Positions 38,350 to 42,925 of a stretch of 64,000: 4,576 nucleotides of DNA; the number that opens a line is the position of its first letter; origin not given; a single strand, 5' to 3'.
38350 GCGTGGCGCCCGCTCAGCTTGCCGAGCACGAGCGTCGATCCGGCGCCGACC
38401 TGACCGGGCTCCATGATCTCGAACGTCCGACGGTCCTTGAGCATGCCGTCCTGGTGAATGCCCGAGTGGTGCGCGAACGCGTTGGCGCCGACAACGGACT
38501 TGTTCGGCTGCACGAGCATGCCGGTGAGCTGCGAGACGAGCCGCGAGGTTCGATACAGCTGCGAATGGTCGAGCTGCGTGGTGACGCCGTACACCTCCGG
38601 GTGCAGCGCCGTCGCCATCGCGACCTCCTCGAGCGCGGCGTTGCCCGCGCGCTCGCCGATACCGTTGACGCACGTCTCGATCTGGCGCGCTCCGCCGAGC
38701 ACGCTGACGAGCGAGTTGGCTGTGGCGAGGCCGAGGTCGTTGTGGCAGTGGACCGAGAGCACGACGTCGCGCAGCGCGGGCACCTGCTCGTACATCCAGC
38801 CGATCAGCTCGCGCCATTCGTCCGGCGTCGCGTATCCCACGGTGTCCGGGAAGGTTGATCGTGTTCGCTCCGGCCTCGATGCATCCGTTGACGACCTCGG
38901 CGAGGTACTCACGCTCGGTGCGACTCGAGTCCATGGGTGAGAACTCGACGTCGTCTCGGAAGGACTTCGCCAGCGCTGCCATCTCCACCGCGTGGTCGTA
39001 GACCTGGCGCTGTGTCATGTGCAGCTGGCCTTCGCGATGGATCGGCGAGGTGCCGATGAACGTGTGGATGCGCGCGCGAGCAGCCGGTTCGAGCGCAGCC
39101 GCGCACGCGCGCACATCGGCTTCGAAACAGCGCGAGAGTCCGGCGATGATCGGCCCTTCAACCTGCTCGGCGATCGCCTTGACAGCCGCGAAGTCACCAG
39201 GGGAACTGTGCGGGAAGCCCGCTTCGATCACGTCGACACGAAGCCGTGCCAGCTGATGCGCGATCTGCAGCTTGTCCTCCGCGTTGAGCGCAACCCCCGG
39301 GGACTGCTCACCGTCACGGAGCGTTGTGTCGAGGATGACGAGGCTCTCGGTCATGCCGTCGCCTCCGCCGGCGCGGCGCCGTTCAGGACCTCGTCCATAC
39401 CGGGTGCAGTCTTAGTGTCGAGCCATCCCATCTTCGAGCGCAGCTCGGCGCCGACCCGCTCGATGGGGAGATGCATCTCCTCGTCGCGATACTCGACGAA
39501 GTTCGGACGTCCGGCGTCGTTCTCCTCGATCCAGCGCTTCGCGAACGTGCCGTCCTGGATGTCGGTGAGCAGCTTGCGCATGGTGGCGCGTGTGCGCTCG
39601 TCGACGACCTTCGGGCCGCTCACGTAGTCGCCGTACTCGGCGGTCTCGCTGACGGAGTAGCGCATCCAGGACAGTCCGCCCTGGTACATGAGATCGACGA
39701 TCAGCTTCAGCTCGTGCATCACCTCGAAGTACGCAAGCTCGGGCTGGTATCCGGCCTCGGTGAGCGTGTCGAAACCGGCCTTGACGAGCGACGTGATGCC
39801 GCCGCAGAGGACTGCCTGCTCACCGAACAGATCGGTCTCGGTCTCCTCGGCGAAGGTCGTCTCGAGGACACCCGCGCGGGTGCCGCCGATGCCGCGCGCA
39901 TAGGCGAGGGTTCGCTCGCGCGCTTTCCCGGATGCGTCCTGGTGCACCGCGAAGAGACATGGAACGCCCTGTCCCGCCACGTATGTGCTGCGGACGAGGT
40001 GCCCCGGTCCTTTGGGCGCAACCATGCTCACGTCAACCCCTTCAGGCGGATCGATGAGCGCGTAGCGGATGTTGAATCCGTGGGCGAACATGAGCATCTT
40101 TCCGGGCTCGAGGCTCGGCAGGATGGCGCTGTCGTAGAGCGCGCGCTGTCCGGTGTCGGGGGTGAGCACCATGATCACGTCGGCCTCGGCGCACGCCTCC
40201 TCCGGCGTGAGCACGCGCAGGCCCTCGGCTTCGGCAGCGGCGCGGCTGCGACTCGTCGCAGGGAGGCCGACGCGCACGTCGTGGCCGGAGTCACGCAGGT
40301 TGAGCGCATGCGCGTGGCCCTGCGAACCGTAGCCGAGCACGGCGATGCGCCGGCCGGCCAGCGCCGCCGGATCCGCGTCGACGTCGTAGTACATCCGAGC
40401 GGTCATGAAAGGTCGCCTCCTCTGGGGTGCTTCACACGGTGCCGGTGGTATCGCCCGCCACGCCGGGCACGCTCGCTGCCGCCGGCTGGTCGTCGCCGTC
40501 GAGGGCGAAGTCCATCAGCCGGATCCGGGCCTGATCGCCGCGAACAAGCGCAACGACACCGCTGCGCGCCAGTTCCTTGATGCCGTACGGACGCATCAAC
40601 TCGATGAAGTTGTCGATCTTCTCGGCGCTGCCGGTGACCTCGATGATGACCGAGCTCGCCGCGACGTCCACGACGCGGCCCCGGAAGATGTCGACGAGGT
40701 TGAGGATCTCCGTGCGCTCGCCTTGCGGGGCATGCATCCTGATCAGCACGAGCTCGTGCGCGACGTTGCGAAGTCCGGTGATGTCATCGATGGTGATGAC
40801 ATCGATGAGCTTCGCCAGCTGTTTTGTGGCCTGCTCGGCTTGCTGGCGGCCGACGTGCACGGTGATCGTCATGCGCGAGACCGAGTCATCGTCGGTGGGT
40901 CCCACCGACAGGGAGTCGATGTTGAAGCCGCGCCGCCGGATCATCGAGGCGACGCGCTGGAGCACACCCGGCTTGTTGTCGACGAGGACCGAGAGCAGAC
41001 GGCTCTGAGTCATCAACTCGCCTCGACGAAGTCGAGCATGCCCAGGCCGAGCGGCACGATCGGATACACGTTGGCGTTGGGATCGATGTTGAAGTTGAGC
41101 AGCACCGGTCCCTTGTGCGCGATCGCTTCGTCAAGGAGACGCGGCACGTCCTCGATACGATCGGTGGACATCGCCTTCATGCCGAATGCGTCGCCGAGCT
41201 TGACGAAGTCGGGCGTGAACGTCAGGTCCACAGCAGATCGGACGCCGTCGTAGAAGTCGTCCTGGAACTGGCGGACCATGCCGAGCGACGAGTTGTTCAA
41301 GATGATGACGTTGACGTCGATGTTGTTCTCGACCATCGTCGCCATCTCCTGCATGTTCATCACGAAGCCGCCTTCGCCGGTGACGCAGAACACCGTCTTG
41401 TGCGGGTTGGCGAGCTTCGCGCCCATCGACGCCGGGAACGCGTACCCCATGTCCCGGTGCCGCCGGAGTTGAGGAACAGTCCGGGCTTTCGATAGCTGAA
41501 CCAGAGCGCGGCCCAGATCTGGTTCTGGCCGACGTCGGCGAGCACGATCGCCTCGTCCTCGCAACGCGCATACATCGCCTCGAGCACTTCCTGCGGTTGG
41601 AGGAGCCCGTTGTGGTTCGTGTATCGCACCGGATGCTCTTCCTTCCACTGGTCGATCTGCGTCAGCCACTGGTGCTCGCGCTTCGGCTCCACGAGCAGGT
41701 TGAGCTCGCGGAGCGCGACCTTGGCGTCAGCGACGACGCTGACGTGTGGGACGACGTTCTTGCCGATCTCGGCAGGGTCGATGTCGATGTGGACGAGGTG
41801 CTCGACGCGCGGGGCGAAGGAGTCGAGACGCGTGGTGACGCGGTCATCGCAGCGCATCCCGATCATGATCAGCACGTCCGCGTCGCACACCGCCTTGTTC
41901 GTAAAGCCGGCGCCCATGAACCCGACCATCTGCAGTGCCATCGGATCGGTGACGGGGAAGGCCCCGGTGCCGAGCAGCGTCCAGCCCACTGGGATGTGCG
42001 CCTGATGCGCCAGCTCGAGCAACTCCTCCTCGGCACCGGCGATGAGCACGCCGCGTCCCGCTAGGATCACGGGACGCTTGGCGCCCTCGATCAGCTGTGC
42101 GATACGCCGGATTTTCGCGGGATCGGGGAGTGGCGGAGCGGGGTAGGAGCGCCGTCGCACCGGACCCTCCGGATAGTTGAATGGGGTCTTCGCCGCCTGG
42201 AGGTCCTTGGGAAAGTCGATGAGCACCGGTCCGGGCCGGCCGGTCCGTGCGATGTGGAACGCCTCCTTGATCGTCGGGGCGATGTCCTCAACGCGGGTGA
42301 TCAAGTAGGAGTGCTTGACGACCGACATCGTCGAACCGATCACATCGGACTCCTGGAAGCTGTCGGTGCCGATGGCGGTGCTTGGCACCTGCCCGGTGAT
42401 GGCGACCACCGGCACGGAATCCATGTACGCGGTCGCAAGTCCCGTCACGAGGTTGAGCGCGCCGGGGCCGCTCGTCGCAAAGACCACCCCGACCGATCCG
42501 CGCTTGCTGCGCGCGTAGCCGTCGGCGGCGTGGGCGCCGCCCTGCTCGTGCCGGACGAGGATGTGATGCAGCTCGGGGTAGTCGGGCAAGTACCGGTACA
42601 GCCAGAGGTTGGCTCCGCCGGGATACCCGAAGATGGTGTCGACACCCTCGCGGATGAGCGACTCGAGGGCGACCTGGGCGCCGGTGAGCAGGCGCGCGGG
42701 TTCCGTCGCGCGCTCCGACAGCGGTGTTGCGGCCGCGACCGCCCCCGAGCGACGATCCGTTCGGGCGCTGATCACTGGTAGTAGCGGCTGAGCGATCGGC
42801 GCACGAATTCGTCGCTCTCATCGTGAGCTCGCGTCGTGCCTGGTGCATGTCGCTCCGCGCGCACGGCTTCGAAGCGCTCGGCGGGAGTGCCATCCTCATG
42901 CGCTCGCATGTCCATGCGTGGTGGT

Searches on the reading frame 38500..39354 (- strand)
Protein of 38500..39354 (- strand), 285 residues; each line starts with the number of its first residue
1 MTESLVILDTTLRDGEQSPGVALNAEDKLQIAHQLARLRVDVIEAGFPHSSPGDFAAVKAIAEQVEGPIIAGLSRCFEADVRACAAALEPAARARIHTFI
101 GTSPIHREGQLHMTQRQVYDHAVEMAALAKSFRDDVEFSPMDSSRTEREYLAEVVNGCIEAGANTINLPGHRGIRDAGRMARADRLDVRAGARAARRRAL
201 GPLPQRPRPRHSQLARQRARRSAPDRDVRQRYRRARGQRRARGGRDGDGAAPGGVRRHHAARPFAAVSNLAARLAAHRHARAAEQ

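Call 30: search_protein_families(library=ncbifam, proteins=[window:38500-39354:-], max_evalue=0.00001)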
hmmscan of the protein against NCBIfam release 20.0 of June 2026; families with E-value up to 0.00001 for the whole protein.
window:38500-39354:- (285 aa): 16 families
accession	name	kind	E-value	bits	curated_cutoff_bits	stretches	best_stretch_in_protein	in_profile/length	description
NF002086.0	PRK00915.1-3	equivalog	9.1e-73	245.5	532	1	2-173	4-175/516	2-isopropylmalate synthase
NF002087.0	PRK00915.1-4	equivalog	7.4e-68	229.3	729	1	2-173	4-175/516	2-isopropylmalate synthase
TIGR00973.1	leuA_bact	equivalog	1.1e-64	218.8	598.7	1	6-171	3-168/494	2-isopropylmalate synthase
NF002088.0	PRK00915.1-5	equivalog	4.4e-60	203.6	697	1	5-173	4-172/514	2-isopropylmalate synthase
NF002084.0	PRK00915.1-1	equivalog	1e-55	189.3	748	1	1-171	1-171/523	2-isopropylmalate synthase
NF002085.0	PRK00915.1-2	subfamily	3.1e-47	161.5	517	1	3-175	12-180/504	2-isopropylmalate synthase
NF041069.1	IPMS_Sufob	equivalog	5.2e-45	154.3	600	1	7-180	3-173/371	isopropylmalate synthase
TIGR02090.1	LEU1_arch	subfamily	1e-40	140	484.75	1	6-175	2-167/363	isopropylmalate/citramalate/homocitrate synthases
TIGR02146.1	LysS_fung_arch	equivalog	4.6e-26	91.9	413.55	1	7-174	1-164/344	homocitrate synthase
TIGR02660.1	nifV_homocitr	equivalog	8.5e-24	84.5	462.9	1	5-166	2-159/365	homocitrate synthase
NF042434.1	IPMS_Lepto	equivalog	2.2e-23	82.8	500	1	4-169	5-176/374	2-isopropylmalate synthase LeuA2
TIGR00970.1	leuA_yeast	equivalog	2.3e-15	56.2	697.4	1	8-158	30-193/564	2-isopropylmalate synthase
NF002991.1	PRK03739.1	subfamily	4.5e-14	52.1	455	1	8-161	30-193/550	2-isopropylmalate synthase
TIGR00977.1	citramal_synth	equivalog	1.2e-13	50.3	450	1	4-168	1-173/526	citramalate synthase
NF042433.1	CitmalDyn_Leptosp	equivalog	3.3e-09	35.9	950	1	4-64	7-68/514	(R)-citramalate synthase CimA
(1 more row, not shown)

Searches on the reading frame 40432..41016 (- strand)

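Call 30: search_protein_families(library=ncbifam, proteins=[window:40432-41016:-], max_evalue=0.00001)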
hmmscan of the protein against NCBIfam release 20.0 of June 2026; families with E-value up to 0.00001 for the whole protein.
window:40432-41016:- (194 aa): 6 families
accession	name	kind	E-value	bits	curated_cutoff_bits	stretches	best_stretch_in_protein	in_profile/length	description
NF008864.0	PRK11895.1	equivalog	3.8e-61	205.5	119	1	4-163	2-161/164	acetolactate synthase small subunit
TIGR00119.1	acolac_sm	equivalog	1.2e-58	197.6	56.9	1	5-161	2-158/158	acetolactate synthase small subunit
NF005233.0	PRK06737.1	equivalog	3.1e-12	46.4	102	1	6-77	3-74/76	ACT domain-containing protein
NF008362.0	PRK11152.1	equivalog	2.2e-11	43.5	68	1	6-77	4-74/85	acetolactate synthase 2 small subunit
NF006036.0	PRK08178.1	equivalog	2.3e-10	40.3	128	1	7-77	16-85/102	acetolactate synthase small subunit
NF010078.0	PRK13562.1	equivalog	1.3e-06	28.3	96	1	6-77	3-75/84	ACT domain-containing protein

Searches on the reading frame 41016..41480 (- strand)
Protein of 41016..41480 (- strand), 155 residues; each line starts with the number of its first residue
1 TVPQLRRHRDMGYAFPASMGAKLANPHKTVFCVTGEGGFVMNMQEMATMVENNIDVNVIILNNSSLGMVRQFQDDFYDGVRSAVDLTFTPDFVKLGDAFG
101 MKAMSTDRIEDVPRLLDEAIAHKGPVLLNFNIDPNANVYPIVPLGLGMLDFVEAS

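Call 30: search_protein_families(library=ncbifam, proteins=[window:41016-41480:-], max_evalue=0.00001)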
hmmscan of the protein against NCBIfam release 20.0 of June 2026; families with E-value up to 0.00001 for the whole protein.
window:41016-41480:- (155 aa): 56 families (the best 25 are shown)
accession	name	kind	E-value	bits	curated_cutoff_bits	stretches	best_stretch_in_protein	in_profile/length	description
TIGR00118.1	acolac_lg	equivalog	4.7e-44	150.8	538.35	1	11-153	412-555/557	biosynthetic-type acetolactate synthase large subunit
NF004710.0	PRK06048.1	equivalog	4.5e-43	147.5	976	1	11-151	416-556/561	acetolactate synthase large subunit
NF006524.0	PRK08978.1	equivalog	1.3e-42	145.8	738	1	11-151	403-543/548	acetolactate synthase 2 catalytic subunit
NF004919.0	PRK06276.1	equivalog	6e-42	143.7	866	1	11-153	417-558/582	acetolactate synthase large subunit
NF006016.1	PRK08155.1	equivalog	1.5e-40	139.2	870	1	11-152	411-552/554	acetolactate synthase large subunit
NF005228.0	PRK06725.1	equivalog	3.9e-39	134.3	991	1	11-147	425-560/571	acetolactate synthase large subunit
NF005824.0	PRK07710.1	equivalog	3.5e-38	131.3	976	1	11-151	427-567/573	acetolactate synthase large subunit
NF005651.0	PRK07418.1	subfamily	1.1e-37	129.6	942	1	11-146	437-573/617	acetolactate synthase large subunit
NF006319.0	PRK08527.1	equivalog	7.4e-37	127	905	1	10-150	416-556/565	acetolactate synthase large subunit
NF005860.0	PRK07789.1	equivalog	2.5e-35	121.9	881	1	11-146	452-592/615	acetolactate synthase large subunit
NF006122.0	PRK08266.1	subfamily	5.9e-34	117.5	571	1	11-142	404-536/543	hypothetical protein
NF005409.0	PRK06965.1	equivalog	1.9e-33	115.8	1035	1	11-150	439-579/587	acetolactate synthase 3 catalytic subunit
NF005058.0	PRK06466.1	equivalog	4.1e-33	114.7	951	1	11-143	425-558/574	acetolactate synthase 3 large subunit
NF005584.0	PRK07282.1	equivalog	7.4e-32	110.6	970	1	11-146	420-554/566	acetolactate synthase large subunit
NF006581.0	PRK09107.1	equivalog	7.8e-31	107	974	1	11-146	432-567/595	acetolactate synthase 3 large subunit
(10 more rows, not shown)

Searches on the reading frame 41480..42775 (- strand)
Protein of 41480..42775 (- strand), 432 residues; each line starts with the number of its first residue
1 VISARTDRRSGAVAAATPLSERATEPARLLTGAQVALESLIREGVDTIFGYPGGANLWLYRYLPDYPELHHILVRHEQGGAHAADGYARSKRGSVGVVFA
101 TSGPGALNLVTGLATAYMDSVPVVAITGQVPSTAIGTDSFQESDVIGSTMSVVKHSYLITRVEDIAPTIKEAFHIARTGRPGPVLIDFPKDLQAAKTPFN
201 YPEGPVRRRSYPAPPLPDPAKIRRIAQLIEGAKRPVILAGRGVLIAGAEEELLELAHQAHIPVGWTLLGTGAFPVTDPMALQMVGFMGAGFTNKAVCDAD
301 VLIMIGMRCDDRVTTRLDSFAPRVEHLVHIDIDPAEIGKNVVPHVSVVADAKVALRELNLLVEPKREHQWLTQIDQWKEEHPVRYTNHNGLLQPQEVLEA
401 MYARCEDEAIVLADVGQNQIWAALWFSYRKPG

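Call 15: find_related_loci(query=window:41480-42775:-, collection=genome_contigs, flank=1500)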
Query window:41480-42775:- (432 aa) in genome_contigs; peptide patterns used: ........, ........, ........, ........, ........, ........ (x = any residue, [..] = any of these).
599 stretches matched a pattern (row limit reached: there are more); 449 encode a relative of the query (tblastn E <= 1e-3); the best 80 are kept; 80 distinct loci.
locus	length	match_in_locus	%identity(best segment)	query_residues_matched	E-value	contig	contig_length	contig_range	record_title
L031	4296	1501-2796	99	1-432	0e+0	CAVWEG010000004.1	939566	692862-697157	MAG: Candidatus Dormibacteraeota bacterium isolate MFD09671.bin.2.25 genome assembly, contig: contig_34280, whole genome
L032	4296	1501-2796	95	1-432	0e+0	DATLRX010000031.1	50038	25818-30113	MAG TPA_asm: Candidatus Acidiferrales bacterium isolate SMAG_U13915 k141_289344, whole genome shotgun sequence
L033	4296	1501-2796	93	1-432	0e+0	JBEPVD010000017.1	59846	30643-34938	MAG: Candidatus Dormiibacterota bacterium isolate 22E.metabat2_refined.090 NODE_433_length_59846_cov_9.518941, whole gen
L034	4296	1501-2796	93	1-432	0e+0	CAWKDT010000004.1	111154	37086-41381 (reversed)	MAG: Candidatus Dormibacteraeota bacterium isolate MFD05502.bin.1.161 genome assembly, contig: contig_2701, whole genome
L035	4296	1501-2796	91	1-432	0e+0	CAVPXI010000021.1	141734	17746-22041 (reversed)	MAG: Candidatus Dormibacteraeota bacterium isolate MFD10064.bin.2.80 genome assembly, contig: contig_6924, whole genome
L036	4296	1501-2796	92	1-432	0e+0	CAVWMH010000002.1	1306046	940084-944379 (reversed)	MAG: Candidatus Dormibacteraeota bacterium isolate MFD09286.bin.3.221 genome assembly, contig: contig_18977, whole genom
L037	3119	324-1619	91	1-432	0e+0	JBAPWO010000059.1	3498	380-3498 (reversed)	MAG: Candidatus Dormiibacterota bacterium isolate MFD00682_ilm_asm_bin16 k127_62900, whole genome shotgun sequence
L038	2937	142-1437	91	1-432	0e+0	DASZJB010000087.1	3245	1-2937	MAG TPA_asm: Candidatus Dormiibacterota bacterium isolate SMAG_U6617 k141_5439941, whole genome shotgun sequence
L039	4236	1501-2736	95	21-432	0e+0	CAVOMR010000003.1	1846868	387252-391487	MAG: Candidatus Dormibacteraeota bacterium isolate MFD00008.bin.2.5 genome assembly, contig: contig_32183, whole genome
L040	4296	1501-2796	90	1-432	0e+0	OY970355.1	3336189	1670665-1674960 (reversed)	MAG: Candidatus Dormibacteraeota bacterium isolate MFD10064.bin.c.1 genome assembly, chromosome: 1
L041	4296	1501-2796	90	1-432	0e+0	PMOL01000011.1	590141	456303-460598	MAG: Candidatus Dormiibacterota bacterium isolate palsa_834 73.20110600_P1M.3_contig_219, whole genome shotgun sequence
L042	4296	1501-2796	90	1-432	0e+0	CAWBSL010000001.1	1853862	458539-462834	MAG: Candidatus Dormibacteraeota bacterium isolate MFD00731.bin.3.67 genome assembly, contig: contig_14341, whole genome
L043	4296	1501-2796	90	1-432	0e+0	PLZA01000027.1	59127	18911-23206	MAG: Candidatus Dormiibacterota bacterium isolate palsa_871 73.20120700_P3D.21_contig_43563, whole genome shotgun sequen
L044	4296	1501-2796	90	1-432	0e+0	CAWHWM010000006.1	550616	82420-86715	MAG: Candidatus Dormibacteraeota bacterium isolate MFD04434.bin.2.142 genome assembly, contig: contig_19103, whole genom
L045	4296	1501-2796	90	1-432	0e+0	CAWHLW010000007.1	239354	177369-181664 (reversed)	MAG: Candidatus Dormibacteraeota bacterium isolate MFD00731.bin.2.132 genome assembly, contig: contig_2646, whole genome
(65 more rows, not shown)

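Call 30: search_protein_families(library=ncbifam, proteins=[window:41480-42775:-], max_evalue=0.00001)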
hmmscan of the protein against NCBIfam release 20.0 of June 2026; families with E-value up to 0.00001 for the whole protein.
window:41480-42775:- (432 aa): 51 families (the best 25 are shown)
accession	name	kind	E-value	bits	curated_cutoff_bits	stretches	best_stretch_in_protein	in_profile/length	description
TIGR00118.1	acolac_lg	equivalog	6.9e-148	493.6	538.35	1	30-431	1-400/557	biosynthetic-type acetolactate synthase large subunit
NF004710.0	PRK06048.1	equivalog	1.5e-143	479.2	976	1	27-431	5-404/561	acetolactate synthase large subunit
NF005651.0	PRK07418.1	subfamily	2.6e-137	458.6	942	1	22-426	11-421/617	acetolactate synthase large subunit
NF005824.0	PRK07710.1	equivalog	1.2e-135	453.1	976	1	25-431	12-415/573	acetolactate synthase large subunit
NF004919.0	PRK06276.1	equivalog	4.6e-133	444.6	866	1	31-431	2-405/582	acetolactate synthase large subunit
NF005228.0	PRK06725.1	equivalog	5.1e-131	437.7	991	1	28-431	14-413/571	acetolactate synthase large subunit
NF005860.0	PRK07789.1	equivalog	3.6e-130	435.2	881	1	13-431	17-440/615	acetolactate synthase large subunit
NF006524.0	PRK08978.1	equivalog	1.6e-121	406.3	738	1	31-431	2-391/548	acetolactate synthase 2 catalytic subunit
NF006319.0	PRK08527.1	equivalog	1.4e-120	403.4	905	1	30-431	4-405/565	acetolactate synthase large subunit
NF006581.0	PRK09107.1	equivalog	1.5e-120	403.3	974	1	25-431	6-420/595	acetolactate synthase 3 large subunit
NF005058.0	PRK06466.1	equivalog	5.8e-120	401.4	951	1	28-431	2-413/574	acetolactate synthase 3 large subunit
NF005409.0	PRK06965.1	equivalog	2.1e-116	389.7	1035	1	20-431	11-427/587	acetolactate synthase 3 catalytic subunit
NF006525.0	PRK08979.1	equivalog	3.1e-114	382.4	1084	1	29-431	3-411/572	acetolactate synthase 3 large subunit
NF006016.1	PRK08155.1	equivalog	8.6e-114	381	870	1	30-431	3-399/554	acetolactate synthase large subunit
NF005936.0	PRK07979.1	equivalog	5.7e-113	378.2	1080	1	29-431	3-411/574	acetolactate synthase 3 large subunit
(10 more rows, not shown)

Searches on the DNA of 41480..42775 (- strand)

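Call 26: search_rna_families(sources=[L065, L067, L068, L069], threshold=evalue, max_evalue=1, show_alignments=1)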
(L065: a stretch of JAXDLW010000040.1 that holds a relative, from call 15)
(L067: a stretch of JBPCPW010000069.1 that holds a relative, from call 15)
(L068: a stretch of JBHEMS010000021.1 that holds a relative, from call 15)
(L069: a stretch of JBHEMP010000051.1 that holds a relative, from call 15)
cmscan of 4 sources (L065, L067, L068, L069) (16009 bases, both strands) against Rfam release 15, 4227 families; matches with E-value up to 1: 5.
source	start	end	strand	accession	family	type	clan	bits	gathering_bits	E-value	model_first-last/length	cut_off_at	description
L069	929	1189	+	RF00230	T-box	Cis-reg; leader;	-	82.4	93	6.6e-17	1-219/219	no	T-box leader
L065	933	1186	+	RF00230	T-box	Cis-reg; leader;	-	79.8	93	3e-16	1-219/219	no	T-box leader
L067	936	1185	+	RF00230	T-box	Cis-reg; leader;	-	65.1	93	1.8e-12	1-219/219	no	T-box leader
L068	973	1211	+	RF00230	T-box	Cis-reg; leader;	-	63.7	93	4.4e-12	1-219/219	no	T-box leader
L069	1055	1165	+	RF02932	Betaproteobacteria-1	Gene; sRNA;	-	27.1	49.4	0.099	1-120/120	no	Betaproteobacteria-1 RNA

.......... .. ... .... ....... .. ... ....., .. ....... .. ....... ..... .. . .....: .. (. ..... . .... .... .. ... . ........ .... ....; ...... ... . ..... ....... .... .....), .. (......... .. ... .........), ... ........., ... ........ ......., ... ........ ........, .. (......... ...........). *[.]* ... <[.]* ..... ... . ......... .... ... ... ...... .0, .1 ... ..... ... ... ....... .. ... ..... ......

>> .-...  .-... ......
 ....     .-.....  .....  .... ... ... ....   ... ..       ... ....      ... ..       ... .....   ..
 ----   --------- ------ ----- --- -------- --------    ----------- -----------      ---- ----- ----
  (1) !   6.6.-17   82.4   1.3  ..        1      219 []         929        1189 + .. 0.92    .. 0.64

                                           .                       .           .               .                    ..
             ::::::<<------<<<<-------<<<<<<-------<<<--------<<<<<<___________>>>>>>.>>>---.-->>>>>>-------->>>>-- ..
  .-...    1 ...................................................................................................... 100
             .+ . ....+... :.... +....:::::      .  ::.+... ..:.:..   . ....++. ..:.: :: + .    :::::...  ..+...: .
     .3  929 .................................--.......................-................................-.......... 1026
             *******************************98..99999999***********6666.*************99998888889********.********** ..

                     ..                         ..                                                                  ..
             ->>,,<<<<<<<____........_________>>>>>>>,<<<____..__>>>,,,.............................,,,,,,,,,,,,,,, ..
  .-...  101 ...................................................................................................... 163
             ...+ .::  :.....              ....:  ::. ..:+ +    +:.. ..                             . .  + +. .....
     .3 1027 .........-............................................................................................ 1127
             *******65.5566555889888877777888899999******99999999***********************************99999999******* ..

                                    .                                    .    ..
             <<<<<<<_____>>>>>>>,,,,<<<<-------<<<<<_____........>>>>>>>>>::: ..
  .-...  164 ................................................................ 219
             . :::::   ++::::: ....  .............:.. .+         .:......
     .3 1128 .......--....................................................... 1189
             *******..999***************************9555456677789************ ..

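Call 72: search_rna_families(sources=[L079, L090, L100, L101, L061, L063, L064], threshold=evalue, max_evalue=0.001)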
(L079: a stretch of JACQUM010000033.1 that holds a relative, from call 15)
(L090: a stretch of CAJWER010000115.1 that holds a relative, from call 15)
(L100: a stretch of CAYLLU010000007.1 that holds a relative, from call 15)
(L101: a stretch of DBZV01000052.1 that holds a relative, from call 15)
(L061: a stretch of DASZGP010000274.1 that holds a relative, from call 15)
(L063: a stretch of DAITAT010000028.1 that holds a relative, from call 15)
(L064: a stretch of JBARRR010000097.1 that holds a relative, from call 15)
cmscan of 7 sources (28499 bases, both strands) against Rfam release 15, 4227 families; matches with E-value up to 0.001: 7.
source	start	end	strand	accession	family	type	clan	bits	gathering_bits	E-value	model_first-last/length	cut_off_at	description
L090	1152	1450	+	RF00230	T-box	Cis-reg; leader;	-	104.5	93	2.3e-22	1-219/219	no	T-box leader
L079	1169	1428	+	RF00230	T-box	Cis-reg; leader;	-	99.6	93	4.2e-21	1-219/219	no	T-box leader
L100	1135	1432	+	RF00230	T-box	Cis-reg; leader;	-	99.1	93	5.7e-21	1-219/219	no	T-box leader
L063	762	993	+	RF00230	T-box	Cis-reg; leader;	-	90.9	93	7.4e-19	1-219/219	no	T-box leader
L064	807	1054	+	RF00230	T-box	Cis-reg; leader;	-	82.2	93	1.3e-16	1-219/219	no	T-box leader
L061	813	1106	+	RF00230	T-box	Cis-reg; leader;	-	66.5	93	1.5e-12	1-219/219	no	T-box leader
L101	1150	1338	+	RF00230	T-box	Cis-reg; leader;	-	64.1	93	5.9e-12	1-219/219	no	T-box leader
